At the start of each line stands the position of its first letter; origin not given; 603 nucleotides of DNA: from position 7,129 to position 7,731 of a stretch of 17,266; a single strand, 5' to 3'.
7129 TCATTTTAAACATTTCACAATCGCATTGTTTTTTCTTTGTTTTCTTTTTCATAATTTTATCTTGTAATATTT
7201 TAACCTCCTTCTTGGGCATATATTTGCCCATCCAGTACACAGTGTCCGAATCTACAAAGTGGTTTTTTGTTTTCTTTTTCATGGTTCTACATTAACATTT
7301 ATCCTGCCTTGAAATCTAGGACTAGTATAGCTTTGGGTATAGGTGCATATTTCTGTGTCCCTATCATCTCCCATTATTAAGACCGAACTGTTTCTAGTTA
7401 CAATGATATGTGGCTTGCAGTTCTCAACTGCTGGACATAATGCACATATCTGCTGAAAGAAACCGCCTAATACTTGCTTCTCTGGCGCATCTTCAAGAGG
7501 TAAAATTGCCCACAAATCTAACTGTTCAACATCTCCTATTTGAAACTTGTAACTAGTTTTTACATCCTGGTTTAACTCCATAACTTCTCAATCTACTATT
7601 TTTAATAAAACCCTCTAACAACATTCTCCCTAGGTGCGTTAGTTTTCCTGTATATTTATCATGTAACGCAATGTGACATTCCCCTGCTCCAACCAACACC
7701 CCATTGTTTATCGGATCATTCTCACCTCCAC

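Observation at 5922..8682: Dense cluster of small nucleases and zinc-binding proteins, including tandem paralogous HNH genes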

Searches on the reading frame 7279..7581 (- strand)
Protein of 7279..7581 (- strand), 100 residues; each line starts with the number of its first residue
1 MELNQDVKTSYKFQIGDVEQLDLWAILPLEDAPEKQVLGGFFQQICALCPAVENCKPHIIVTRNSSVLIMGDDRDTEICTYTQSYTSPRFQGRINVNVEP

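Call 5: search_protein_families(library=pfam, max_evalue=1, proteins=[window:7279-7581:-])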
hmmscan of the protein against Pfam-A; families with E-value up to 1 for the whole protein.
window:7279-7581:- (100 aa): 0 families

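Call 6: search_protein_families(library=phrogs, max_evalue=0.1, proteins=[window:7279-7581:-])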
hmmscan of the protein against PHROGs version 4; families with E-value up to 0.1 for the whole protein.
window:7279-7581:- (100 aa): 0 families

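Call 23: find_related_loci(query=A1, collection=viral_contigs, flank=10000)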
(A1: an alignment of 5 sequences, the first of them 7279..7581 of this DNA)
Query A1 (100 aa) in viral_contigs; peptide patterns used: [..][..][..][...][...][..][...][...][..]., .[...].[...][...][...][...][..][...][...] (x = any residue, [..] = any of these).
59 stretches matched a pattern; 2 encode a relative of the query (tblastn E <= 1e-3); 2 distinct loci.
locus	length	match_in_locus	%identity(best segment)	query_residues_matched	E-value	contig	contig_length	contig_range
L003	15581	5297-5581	71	5-99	7e-46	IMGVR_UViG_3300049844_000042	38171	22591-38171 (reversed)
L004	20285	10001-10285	69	5-99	7e-45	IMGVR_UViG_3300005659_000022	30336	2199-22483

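Call 39: search_solved_structures(query=A1, max_evalue=10)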
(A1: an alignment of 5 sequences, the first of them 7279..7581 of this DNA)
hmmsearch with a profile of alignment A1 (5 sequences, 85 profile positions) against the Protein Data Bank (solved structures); distinct sequences matched with E-value up to 10: 2.
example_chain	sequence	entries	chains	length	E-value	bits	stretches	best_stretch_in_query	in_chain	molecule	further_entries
8cwr_A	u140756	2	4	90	0.89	12.7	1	39-55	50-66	Redox- and pH-responsive transcriptional regulator WhiB3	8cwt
8cyf_A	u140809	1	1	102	1.1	12.4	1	39-55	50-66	Redox- and pH-responsive transcriptional regulator WhiB3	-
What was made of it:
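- On WhiB-like Fe-S proteins (for 7279-7581 and 8428-8682): The PDB profile search gives WhiB3 at E 0.89 (call 39).
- Closest known: WhiB-like. Different: E is about 0.9 (call 39).
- Tried and rejected: The hit is not significant and the Cys topology is wrong (call 39).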

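Call 41: find_homologous_proteins(query=A1, max_evalue=0.01)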
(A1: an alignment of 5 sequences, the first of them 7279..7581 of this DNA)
Query A1 (5 sequences) (100 aa, profile of the alignment): 23 proteins with E <= 0.01 among 45 candidates.
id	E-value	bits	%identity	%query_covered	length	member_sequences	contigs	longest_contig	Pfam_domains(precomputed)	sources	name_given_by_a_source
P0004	6.1e-34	133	71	95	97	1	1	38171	-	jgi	jgi:hypothetical protein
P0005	8.8e-34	133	71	95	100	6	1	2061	-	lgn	-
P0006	3.9e-33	131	85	98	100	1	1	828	-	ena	-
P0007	5.2e-33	130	84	94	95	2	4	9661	-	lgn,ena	-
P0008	1.5e-32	129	88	99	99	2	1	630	-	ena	-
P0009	1.6e-32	129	85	92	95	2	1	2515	-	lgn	-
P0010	2.7e-32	128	89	99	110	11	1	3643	-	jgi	-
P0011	3.7e-32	128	27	41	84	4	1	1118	-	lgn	-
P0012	3.8e-32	128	74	92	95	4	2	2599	-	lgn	-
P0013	4.4e-32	128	90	99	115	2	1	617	-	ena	-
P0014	4.4e-32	128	84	91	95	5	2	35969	-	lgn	-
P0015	8.8e-32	127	70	92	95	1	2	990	-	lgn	-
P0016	4.5e-31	124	85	99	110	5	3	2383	-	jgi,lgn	jgi:hypothetical protein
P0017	1.2e-30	123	85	99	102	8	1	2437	-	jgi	-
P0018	1.2e-29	120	80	99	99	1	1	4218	-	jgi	jgi:hypothetical protein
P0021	1.1e-28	117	71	100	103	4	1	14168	-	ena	-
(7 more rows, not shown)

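Call 42: find_encoding_contigs(protein=P0014, flank=10000, max_places=3)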
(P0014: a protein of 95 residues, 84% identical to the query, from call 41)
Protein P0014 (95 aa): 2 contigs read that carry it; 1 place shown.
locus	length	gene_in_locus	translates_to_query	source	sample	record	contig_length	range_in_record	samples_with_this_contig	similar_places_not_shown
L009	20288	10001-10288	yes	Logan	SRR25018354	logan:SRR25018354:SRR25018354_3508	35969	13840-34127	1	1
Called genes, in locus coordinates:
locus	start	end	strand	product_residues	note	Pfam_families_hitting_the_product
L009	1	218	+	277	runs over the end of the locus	PF22768:SPP1_Dit (faint)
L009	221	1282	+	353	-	-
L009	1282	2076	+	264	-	-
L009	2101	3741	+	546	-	-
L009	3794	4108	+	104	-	-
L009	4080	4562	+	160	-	-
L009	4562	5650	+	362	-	PF01510:Amidase_2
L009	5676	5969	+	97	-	-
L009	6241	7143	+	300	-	PF09524:Phg_2220_C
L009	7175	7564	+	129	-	-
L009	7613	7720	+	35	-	-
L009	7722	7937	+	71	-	-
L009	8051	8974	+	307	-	PF00149:Metallophos (weak)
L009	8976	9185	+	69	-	-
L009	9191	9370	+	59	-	-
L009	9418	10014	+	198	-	PF13392:HNH_3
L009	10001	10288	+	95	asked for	-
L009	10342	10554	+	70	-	-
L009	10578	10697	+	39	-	-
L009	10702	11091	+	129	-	-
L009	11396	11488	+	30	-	-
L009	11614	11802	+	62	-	-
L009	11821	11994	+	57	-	-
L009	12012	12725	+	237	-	PF12705:PDDEXK_1 (weak)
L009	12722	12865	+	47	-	-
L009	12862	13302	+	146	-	-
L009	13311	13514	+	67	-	-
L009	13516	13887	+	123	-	-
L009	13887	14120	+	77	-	-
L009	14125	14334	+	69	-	PF13404:HTH_AsnC-type (faint), PF13412:HTH_24, PF01047:MarR (weak), PF12802:MarR_2 (weak)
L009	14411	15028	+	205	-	-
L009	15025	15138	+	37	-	-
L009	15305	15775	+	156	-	-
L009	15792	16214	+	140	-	PF09643:YopX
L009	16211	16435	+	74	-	-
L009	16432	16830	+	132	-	-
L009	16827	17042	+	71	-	-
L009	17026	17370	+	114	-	-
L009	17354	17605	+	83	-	-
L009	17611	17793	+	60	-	-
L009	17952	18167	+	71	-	-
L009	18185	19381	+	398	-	-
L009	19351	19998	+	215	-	-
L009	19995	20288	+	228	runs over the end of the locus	-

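Call 43: find_encoding_contigs(protein=P0021, flank=10000, max_places=3)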
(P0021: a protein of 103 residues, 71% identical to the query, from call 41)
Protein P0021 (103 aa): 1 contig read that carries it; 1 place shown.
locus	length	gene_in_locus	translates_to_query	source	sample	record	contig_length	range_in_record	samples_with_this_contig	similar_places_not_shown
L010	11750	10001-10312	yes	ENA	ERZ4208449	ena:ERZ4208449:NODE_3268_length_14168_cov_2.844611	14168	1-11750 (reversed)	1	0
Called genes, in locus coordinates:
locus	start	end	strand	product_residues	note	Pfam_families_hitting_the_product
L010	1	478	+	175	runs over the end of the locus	-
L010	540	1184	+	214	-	-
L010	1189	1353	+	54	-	-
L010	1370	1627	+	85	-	-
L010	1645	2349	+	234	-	PF04404:ERF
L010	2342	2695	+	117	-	-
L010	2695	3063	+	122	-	-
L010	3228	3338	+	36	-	-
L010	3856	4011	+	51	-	-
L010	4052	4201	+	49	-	-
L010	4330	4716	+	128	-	PF09643:YopX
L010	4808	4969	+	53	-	-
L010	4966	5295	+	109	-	-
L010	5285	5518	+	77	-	-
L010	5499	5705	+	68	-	-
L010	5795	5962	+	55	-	-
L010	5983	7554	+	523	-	PF00239:Resolvase, PF07508:Recombinase (faint)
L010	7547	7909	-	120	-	-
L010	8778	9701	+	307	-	PF00149:Metallophos (weak)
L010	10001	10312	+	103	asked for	-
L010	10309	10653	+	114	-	-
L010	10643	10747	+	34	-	-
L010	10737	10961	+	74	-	-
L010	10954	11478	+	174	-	-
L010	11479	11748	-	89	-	?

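Call 44: find_encoding_contigs(protein=P0007, flank=10000, max_places=4)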
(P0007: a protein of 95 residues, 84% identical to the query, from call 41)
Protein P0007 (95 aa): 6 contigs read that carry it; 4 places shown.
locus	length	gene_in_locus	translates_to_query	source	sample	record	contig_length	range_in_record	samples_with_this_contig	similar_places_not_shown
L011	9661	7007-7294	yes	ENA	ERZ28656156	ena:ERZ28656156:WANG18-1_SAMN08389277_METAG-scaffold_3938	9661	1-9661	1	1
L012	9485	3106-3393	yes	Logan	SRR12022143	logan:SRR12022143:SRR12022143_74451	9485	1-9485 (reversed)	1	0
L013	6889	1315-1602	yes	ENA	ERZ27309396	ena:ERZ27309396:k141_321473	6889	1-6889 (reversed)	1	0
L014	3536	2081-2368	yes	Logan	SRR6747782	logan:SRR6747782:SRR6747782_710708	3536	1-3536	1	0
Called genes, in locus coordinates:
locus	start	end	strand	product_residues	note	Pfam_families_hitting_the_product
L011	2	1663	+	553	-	?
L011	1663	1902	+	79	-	-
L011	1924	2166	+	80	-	-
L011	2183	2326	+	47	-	-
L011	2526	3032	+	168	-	PF07463:NUMOD4, PF13392:HNH_3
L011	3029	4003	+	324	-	PF01551:Peptidase_M23 (weak), PF24319:DUF7491 (faint)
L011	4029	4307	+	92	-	-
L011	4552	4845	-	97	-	-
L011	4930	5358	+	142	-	PF13518:HTH_28 (faint)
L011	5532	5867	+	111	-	-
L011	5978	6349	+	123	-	-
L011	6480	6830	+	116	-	-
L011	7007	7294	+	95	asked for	-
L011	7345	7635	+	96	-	-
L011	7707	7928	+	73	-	-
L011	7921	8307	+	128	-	PF05766:NinG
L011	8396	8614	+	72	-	-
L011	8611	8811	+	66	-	PF13412:HTH_24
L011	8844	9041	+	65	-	-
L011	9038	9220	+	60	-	-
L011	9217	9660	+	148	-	?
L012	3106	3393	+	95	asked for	-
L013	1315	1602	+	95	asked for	-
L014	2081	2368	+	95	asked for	-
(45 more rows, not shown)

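Call 54: search_protein_families(library=ncbifam, max_evalue=0.1, proteins=[window:7279-7581:-])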
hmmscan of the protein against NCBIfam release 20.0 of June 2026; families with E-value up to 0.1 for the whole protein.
window:7279-7581:- (100 aa): 0 families

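Call 55: search_protein_families(library=padloc, max_evalue=0.1, proteins=[window:7279-7581:-])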
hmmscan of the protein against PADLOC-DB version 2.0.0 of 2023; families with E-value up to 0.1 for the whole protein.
window:7279-7581:- (100 aa): 0 families

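Call 57: search_protein_families(library=pfam, max_evalue=0.01, proteins=[L009:10702-11091:+, L010:10954-11478:+, L011:7921-8307:+, L009:9418-10014:+, L010:9706-10038:+])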
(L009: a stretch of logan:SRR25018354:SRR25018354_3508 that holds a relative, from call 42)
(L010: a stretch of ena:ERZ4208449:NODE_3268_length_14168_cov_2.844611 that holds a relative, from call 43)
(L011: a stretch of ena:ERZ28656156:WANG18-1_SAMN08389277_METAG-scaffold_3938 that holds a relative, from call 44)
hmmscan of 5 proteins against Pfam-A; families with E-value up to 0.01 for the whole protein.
L009:10702-11091:+ (129 aa): 2 families
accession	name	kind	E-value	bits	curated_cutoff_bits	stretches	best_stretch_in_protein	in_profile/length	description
PF13391.12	HNH_2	-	1.3e-05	25.3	21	1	41-80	1-57/66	HNH endonuclease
PF01844.29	HNH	-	0.00034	21.1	21.4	1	41-83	1-46/47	HNH endonuclease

L010:10954-11478:+ (174 aa): 0 families

L011:7921-8307:+ (128 aa): 1 family
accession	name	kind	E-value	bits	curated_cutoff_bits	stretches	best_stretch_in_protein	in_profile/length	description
PF05766.18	NinG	-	1.8e-15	57.8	25.4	1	8-126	66-184/193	Bacteriophage Lambda NinG protein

L009:9418-10014:+ (198 aa): 1 family
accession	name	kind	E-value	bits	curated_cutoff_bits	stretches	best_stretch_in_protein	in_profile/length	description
PF13392.12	HNH_3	-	8.7e-13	48.1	24.8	1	93-135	4-45/46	HNH endonuclease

L010:9706-10038:+ (110 aa): 1 family
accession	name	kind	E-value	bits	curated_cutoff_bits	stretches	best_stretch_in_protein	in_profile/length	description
PF01844.29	HNH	-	0.00017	22.1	21.4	1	28-74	1-47/47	HNH endonuclease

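Call 59: predict_structure(alignment_id=A5)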
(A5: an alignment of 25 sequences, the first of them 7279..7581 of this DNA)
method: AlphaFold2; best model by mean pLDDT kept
length: 100 residues; sequences in the alignment: 25
mean_pLDDT: 56.0   pTM: 0.48
mean pLDDT of the five models: 56.0, 54.4, 52.5, 44.2, 40.1
residues with pLDDT >= 90: 0; 70-90: 11; 50-70: 59; < 50: 30
segments of 3 or more residues with pLDDT < 50: 1-3, 74-100
pLDDT, mean of each block of 10 residues (from residue 1): 56 69 67 68 65 63 61 47 36 28
secondary structure, 60 per line:
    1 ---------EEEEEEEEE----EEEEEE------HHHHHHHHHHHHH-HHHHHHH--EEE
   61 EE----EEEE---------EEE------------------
elements in order: E10-18 E23-28 H35-47 H49-55 E58-62 E67-70 E80-82

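Call 63: fold_search(model_id=the predicted structure, library=pdb)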
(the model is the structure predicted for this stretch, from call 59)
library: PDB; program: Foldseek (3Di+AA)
matches with E <= 10: 200; with E <= 0.001: 0
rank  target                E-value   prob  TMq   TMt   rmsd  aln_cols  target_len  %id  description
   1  7ksq_D                3.7e-01  0.10  0.23  0.17  12.8       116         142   13  The Structure of the moss PSI-LHCI reveals the evolution of the LHCI antenna (released 2022-03-30)
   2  7dkz_D                6.0e-01  0.08  0.23  0.18  12.7       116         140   16  Structure of plant photosystem I-light harvesting complex I supercomplex (released 2021-03-31)
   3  9lut_D                7.3e-01  0.08  0.24  0.18  12.4       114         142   17  PSI-LHCI supercomplex binding with 4 Lhcas from M. polymorpha (released 2026-02-18)
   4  2lxx_MODEL_1_A        8.2e-01  0.15  0.23  0.16   8.4        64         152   14  Solution structure of cofilin like UNC-60B protein from Caenorhabditis elegans (released 2013-10-09)
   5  7bqx_C                8.7e-01  0.13  0.30  0.12  10.8        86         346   14  Epstein-Barr virus, C5 portal vertex (released 2020-09-30)
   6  9jj8_d                9.3e-01  0.08  0.24  0.18  12.7       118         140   14  Structural insights into the PSI-FCPI supercomplex from the coccolithophore Emiliania huxleyi (released 2025-08-20)
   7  9uas_D                9.3e-01  0.06  0.23  0.13  13.3       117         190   15  PSI-LHCE-LHCII from Euglena gracilis (released 2026-04-01)
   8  6ly5_d                9.9e-01  0.08  0.24  0.19  12.0       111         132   15  Organization and energy transfer in a huge diatom PSI-FCPI supercomplex (released 2020-10-21)
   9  7wfe_BD               1.1e+00  0.06  0.20  0.15  12.1       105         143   14  Right PSI in the cyclic electron transfer supercomplex NDH-PSI from Arabidopsis (released 2022-03-16)
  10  9vfj_D                1.1e+00  0.07  0.23  0.13  12.3       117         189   17  PSI-LHCI of Euglena gracilis strain Z (released 2025-10-08)
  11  5l8r_D                1.1e+00  0.06  0.22  0.17  12.6       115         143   16  The structure of plant photosystem I super-complex at 2.6 angstrom resolution. (released 2017-03-15)
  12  8z11_d                1.2e+00  0.07  0.23  0.18  12.5       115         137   15  Cryo-EM structure of haptophyte photosystem I (released 2025-01-22)
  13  4y28_D                1.3e+00  0.08  0.30  0.22  11.7       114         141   14  The structure of plant photosystem I super-complex at 2.8 angstrom resolution. (released 2015-08-19)
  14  7y5e_D2               1.3e+00  0.08  0.27  0.21  12.0       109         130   12  In situ single-PBS-PSII-PSI-LHCs megacomplex. (released 2023-02-01)
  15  9luu_D                1.3e+00  0.07  0.25  0.19  12.2       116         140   16  PSI-4 LHCI dimer supercomplex from M. polymorpha (released 2026-02-18)
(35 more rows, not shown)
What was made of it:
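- Tried and rejected: Foldseek of the Cys100 model against the PDB found nothing below E 0.37 (call 63).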

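Call 64: search_dna_similar(query=window:7279-7581:-, collection=phages, mode=protein, max_evalue=0.01, max_rows=15)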
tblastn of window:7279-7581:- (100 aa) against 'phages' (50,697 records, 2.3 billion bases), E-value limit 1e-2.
No match.

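Call 83: find_encoding_contigs(protein=P0010, flank=5000, max_places=3)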
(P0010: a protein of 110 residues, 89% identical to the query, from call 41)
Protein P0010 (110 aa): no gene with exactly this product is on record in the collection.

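Call 84: find_encoding_contigs(protein=P0018, flank=5000, max_places=3)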
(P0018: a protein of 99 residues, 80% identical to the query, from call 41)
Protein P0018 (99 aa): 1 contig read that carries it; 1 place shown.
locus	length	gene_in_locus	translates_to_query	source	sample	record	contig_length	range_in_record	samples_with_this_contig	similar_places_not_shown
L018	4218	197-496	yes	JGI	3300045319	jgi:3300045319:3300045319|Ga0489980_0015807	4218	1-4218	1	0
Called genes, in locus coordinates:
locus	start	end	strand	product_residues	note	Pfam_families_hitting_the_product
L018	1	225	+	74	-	?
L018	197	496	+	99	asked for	-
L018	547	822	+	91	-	-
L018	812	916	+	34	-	-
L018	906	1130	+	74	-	-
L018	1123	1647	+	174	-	-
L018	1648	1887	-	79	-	-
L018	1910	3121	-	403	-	-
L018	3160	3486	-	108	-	-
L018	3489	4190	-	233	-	-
